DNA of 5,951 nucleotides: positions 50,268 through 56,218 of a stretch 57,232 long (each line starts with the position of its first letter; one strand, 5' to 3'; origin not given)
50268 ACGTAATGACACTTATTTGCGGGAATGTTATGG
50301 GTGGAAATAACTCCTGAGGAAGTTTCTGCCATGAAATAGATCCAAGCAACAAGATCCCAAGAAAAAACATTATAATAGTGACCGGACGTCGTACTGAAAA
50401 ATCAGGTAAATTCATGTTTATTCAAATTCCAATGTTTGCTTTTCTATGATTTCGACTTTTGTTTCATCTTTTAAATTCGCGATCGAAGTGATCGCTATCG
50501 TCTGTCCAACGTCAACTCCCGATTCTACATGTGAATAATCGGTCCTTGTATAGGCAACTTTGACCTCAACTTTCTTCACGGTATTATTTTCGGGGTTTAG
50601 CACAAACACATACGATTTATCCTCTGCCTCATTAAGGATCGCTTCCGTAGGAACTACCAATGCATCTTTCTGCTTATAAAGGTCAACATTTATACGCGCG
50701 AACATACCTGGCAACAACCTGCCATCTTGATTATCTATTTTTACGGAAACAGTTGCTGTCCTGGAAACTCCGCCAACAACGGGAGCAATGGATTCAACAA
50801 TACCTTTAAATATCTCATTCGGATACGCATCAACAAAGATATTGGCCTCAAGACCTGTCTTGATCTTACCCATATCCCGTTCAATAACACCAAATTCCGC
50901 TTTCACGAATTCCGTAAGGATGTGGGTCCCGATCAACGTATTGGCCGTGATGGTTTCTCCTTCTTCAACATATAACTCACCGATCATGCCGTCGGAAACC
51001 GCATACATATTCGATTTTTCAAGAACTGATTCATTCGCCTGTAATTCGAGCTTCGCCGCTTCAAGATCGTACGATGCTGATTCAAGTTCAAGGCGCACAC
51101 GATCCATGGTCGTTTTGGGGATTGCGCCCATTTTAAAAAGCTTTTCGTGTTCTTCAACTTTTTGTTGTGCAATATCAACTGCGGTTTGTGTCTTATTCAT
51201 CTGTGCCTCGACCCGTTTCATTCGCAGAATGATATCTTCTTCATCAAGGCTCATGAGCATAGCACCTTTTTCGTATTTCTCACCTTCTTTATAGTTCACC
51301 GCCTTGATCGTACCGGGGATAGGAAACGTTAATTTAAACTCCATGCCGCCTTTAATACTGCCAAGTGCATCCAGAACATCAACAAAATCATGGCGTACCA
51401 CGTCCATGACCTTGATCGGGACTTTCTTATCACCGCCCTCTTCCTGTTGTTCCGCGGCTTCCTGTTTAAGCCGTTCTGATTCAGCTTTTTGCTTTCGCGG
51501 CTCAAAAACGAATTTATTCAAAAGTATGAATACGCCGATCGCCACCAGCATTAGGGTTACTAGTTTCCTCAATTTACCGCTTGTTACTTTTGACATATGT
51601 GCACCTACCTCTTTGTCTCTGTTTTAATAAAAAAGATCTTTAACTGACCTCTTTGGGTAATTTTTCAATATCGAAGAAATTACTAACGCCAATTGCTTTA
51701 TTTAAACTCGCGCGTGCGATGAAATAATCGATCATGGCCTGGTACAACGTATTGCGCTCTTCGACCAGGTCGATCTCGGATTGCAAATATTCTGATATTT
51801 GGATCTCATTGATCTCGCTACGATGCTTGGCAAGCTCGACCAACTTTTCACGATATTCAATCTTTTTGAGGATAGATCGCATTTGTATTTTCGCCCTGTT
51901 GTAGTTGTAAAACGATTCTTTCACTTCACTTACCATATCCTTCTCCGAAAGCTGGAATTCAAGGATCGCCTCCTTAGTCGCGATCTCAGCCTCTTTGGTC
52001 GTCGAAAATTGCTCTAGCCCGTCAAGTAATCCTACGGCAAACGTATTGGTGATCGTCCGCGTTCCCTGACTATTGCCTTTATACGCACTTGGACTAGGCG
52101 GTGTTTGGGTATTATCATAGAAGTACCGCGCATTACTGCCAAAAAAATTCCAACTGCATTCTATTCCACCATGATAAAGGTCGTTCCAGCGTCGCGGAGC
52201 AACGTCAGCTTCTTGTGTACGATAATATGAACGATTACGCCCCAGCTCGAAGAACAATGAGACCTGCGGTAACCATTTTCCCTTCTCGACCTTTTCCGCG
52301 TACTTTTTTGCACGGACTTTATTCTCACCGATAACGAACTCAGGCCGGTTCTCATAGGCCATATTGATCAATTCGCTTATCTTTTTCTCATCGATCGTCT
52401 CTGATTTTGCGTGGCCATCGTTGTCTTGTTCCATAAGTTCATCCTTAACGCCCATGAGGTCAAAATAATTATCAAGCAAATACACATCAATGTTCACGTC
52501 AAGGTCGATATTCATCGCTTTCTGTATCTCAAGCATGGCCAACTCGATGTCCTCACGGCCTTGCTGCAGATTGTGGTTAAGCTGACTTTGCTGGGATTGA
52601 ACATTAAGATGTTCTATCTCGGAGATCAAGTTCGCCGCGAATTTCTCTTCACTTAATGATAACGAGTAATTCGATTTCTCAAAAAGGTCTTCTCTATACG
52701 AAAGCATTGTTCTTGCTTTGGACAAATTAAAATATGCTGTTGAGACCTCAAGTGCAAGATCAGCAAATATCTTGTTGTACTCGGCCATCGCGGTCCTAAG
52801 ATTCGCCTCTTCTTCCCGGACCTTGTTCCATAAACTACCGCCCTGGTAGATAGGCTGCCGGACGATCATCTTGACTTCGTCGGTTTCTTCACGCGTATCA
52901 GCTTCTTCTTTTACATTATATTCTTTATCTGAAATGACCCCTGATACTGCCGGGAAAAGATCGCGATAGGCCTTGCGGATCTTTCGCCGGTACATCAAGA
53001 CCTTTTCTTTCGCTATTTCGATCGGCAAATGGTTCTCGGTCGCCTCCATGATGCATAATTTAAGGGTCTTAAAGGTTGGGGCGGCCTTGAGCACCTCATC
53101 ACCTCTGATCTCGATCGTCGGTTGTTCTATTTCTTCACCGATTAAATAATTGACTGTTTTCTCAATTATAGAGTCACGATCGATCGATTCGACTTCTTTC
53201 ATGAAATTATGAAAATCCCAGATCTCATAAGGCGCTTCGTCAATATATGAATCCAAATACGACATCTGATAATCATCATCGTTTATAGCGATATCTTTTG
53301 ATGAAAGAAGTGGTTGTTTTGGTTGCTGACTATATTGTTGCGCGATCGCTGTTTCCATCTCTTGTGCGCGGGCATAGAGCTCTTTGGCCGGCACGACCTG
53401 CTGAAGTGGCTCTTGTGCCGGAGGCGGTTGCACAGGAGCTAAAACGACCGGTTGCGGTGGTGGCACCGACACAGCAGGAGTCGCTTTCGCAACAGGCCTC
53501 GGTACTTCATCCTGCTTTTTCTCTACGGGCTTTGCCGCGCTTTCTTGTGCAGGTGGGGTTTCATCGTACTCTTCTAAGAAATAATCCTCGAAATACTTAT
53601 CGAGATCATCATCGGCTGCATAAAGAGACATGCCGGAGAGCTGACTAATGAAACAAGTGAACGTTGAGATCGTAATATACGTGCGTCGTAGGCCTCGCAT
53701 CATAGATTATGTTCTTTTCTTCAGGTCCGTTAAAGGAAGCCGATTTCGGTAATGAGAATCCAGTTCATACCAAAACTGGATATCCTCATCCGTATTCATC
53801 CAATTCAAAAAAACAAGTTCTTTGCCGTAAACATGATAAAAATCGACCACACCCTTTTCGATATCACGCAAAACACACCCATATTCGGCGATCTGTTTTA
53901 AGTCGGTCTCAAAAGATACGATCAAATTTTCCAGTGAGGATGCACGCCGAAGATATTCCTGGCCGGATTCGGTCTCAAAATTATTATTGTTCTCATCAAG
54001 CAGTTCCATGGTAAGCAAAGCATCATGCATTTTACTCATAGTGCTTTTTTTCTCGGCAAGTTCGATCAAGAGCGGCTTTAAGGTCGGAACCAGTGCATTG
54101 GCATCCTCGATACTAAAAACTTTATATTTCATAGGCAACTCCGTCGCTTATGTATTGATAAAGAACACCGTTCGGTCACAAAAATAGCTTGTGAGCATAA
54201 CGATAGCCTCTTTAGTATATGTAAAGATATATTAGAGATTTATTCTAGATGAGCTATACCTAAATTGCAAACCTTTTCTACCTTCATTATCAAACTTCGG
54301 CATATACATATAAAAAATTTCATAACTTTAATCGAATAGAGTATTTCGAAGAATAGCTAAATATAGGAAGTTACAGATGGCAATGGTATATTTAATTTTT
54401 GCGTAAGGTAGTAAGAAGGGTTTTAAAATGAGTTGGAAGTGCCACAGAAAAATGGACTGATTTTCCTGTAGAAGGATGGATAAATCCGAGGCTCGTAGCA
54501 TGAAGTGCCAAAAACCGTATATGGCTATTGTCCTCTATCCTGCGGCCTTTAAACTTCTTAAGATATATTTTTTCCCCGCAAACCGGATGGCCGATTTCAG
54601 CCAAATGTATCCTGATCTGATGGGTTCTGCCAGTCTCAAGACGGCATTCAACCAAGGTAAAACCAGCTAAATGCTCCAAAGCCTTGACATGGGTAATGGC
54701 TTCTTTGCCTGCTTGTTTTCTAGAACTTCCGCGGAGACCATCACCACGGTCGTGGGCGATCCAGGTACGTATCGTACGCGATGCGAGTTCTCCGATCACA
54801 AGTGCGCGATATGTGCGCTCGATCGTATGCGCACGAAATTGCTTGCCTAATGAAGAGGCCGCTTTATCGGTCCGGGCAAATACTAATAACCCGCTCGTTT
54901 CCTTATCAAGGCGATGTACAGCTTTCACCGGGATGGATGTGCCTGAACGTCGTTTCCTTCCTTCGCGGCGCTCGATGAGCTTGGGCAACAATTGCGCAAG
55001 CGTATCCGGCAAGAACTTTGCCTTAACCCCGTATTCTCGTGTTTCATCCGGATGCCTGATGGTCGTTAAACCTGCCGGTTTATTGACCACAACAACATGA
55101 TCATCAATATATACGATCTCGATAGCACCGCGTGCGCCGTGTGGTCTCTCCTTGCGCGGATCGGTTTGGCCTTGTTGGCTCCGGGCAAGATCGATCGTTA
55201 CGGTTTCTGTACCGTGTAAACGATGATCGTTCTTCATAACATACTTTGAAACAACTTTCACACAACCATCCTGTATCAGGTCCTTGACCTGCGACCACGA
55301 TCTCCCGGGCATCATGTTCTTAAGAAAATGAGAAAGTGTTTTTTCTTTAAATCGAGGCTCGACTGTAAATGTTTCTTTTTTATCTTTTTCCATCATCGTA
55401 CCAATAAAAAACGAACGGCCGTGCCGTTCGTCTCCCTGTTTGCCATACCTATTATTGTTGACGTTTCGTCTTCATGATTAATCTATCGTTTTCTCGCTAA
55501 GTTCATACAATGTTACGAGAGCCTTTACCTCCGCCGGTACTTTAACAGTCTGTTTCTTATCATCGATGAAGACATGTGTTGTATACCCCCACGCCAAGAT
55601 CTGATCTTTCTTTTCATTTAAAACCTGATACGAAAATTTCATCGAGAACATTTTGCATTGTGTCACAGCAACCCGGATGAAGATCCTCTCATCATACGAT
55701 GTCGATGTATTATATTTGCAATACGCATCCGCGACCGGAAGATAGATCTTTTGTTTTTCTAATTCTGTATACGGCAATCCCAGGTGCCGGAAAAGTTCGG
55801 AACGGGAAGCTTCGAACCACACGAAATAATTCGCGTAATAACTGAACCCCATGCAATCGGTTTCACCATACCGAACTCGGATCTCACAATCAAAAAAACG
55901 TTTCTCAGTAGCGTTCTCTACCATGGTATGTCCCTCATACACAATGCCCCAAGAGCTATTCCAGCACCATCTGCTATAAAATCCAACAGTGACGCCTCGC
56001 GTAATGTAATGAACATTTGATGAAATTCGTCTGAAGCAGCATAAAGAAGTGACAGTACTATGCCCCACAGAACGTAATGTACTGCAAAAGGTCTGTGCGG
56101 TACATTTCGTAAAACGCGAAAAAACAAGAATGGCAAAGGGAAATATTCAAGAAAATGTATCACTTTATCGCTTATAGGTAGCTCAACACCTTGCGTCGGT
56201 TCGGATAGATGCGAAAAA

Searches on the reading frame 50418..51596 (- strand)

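Call 48: search_protein_families(library=pfam, proteins=[window:50418-51596:-], max_evalue=0.001)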
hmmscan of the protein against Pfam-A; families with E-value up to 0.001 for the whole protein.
window:50418-51596:- (392 aa): 3 families
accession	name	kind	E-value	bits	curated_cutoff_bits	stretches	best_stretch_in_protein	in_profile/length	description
PF16576.10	HlyD_D23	-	2.7e-23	82.8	30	1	92-300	25-214/214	Barrel-sandwich domain of CusB or HlyD membrane-fusion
PF13437.12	HlyD_3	-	2.7e-13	51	22.2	1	198-297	3-106/106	HlyD family secretion protein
PF00364.28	Biotin_lipoyl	-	0.00031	20.9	22.1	0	199-222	47-70/73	Biotin-requiring enzyme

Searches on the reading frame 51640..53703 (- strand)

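Call 9: search_protein_families(library=pfam, proteins=[window:51640-53703:-], max_evalue=0.00001)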
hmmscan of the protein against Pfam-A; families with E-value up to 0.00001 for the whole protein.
window:51640-53703:- (687 aa): 1 family
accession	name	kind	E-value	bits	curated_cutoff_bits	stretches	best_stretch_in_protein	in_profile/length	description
PF02321.23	OEP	-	1.1e-41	143.1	22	2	443-672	2-187/187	Outer membrane efflux protein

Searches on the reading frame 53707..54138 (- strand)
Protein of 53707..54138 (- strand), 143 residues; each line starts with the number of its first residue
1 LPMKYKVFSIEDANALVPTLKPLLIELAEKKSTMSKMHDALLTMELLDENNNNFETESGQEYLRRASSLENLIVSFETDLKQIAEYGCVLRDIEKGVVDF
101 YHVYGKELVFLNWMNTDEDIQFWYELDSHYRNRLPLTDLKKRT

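Call 48: search_protein_families(library=pfam, proteins=[window:53707-54138:-], max_evalue=0.001)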
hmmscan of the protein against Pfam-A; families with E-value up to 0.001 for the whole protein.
window:53707-54138:- (143 aa): 1 family
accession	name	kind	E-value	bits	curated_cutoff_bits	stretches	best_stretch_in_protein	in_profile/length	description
PF09969.14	DUF2203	-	8.5e-21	75.3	24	1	6-136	1-122/122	Uncharacterized conserved protein (DUF2203)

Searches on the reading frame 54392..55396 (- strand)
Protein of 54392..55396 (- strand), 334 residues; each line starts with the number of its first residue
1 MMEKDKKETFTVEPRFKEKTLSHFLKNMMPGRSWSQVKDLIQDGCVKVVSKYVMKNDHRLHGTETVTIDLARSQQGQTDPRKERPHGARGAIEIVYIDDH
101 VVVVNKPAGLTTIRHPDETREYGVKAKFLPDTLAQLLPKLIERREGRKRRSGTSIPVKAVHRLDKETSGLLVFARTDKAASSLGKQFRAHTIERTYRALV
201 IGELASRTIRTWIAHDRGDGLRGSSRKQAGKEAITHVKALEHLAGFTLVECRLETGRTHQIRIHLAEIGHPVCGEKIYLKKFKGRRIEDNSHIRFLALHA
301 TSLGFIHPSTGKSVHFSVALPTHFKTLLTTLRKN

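Call 9: search_protein_families(library=pfam, proteins=[window:54392-55396:-], max_evalue=0.00001)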
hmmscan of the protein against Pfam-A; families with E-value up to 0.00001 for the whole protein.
window:54392-55396:- (334 aa): 1 family
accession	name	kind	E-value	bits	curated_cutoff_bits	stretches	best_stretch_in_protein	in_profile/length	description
PF00849.27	PseudoU_synth_2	-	3.8e-37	128.3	26.8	1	100-266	1-151/152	RNA pseudouridylate synthase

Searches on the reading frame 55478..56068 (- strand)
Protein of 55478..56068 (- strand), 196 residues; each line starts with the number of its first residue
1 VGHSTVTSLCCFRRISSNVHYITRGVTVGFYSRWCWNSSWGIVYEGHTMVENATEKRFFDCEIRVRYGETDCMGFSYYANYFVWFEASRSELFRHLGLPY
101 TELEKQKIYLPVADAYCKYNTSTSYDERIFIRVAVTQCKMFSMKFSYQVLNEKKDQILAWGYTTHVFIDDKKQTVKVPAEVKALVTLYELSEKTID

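Call 48: search_protein_families(library=pfam, proteins=[window:55478-56068:-], max_evalue=0.001)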
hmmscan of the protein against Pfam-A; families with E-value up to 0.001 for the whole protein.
window:55478-56068:- (196 aa): 2 families
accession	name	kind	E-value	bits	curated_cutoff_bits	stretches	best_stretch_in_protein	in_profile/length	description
PF13279.12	4HBT_2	-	2.1e-15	57.7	25.5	1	65-183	1-120/122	Thioesterase-like superfamily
PF03061.28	4HBT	-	3e-07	31.1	20.6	1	73-155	1-76/79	Thioesterase superfamily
